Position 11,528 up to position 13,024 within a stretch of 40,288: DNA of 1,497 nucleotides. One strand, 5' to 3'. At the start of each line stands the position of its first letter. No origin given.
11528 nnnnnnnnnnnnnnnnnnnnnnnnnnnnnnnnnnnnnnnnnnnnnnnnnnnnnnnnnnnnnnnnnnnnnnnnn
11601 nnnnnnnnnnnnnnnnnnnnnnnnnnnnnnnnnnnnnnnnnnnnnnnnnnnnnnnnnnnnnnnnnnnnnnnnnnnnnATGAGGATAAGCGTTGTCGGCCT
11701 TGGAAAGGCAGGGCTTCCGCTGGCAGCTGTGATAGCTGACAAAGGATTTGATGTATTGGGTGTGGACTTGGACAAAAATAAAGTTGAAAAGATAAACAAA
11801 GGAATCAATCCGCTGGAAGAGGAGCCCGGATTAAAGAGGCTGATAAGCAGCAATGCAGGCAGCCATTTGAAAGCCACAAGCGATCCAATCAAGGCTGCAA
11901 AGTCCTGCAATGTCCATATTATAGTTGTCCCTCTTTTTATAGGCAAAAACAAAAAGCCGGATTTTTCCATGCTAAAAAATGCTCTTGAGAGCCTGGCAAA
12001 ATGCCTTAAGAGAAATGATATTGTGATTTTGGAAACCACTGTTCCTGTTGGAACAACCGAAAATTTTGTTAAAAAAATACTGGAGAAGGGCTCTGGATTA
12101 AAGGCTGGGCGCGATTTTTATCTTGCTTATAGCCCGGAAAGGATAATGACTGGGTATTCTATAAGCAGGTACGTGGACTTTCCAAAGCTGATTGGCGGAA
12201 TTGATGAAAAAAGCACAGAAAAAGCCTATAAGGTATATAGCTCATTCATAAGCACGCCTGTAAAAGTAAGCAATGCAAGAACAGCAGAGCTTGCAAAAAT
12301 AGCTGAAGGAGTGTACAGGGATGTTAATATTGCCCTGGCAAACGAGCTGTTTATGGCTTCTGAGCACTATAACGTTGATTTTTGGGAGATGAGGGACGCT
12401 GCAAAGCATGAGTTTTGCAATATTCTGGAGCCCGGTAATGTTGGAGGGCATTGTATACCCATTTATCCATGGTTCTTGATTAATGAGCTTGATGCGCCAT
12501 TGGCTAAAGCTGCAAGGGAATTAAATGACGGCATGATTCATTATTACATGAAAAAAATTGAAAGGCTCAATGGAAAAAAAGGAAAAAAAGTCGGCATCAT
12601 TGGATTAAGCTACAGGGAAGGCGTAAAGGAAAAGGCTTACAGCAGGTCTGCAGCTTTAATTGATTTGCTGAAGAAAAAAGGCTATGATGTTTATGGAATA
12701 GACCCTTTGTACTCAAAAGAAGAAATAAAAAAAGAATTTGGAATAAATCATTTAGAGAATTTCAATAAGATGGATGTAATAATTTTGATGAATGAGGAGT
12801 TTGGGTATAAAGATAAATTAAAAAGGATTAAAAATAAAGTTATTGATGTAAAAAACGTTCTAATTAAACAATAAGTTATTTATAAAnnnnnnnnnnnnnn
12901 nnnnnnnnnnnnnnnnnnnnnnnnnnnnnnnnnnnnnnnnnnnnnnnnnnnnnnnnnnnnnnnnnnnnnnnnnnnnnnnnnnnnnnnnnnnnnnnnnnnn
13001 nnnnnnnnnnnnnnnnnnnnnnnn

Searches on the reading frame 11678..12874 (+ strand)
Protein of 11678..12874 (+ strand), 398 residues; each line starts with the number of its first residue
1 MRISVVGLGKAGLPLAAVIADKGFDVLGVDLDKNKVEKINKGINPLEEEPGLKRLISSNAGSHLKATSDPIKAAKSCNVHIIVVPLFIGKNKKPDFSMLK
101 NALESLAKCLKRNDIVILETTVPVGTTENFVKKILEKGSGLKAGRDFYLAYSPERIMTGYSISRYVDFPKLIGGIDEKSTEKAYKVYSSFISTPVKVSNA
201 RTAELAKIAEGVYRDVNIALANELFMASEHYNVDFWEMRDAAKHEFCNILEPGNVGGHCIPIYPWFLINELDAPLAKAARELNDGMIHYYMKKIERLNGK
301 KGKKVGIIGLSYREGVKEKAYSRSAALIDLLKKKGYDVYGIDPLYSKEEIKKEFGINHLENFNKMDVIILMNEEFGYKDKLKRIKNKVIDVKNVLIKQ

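Call 17: search_protein_families(library=pfam, proteins=[window:11678-12874:+], max_evalue=0.001)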
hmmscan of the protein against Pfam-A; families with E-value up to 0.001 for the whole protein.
window:11678-12874:+ (398 aa): 6 families
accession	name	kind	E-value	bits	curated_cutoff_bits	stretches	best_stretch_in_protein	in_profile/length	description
PF03721.20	UDPG_MGDP_dh_N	-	4.2e-43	147.5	27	1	1-183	1-183/187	UDP-glucose/GDP-mannose dehydrogenase family, NAD binding domain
PF00984.24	UDPG_MGDP_dh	-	7.4e-16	58.5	25.4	1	201-284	1-93/94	UDP-glucose/GDP-mannose dehydrogenase family, central domain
PF03720.21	UDPG_MGDP_dh_C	-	3.3e-10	40.7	30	1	306-395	1-101/103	UDP-glucose/GDP-mannose dehydrogenase family, UDP binding domain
PF03446.21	NAD_binding_2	-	3e-08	34.3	21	1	2-138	1-111/161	NAD binding domain of 6-phosphogluconate dehydrogenase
PF01210.29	NAD_Gly3P_dh_N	-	3.9e-05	24.1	23.1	1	3-87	2-80/158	NAD-dependent glycerol-3-phosphate dehydrogenase N-terminus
PF02737.24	3HCDH_N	-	0.0007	20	22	0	3-55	2-55/180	3-hydroxyacyl-CoA dehydrogenase, NAD binding domain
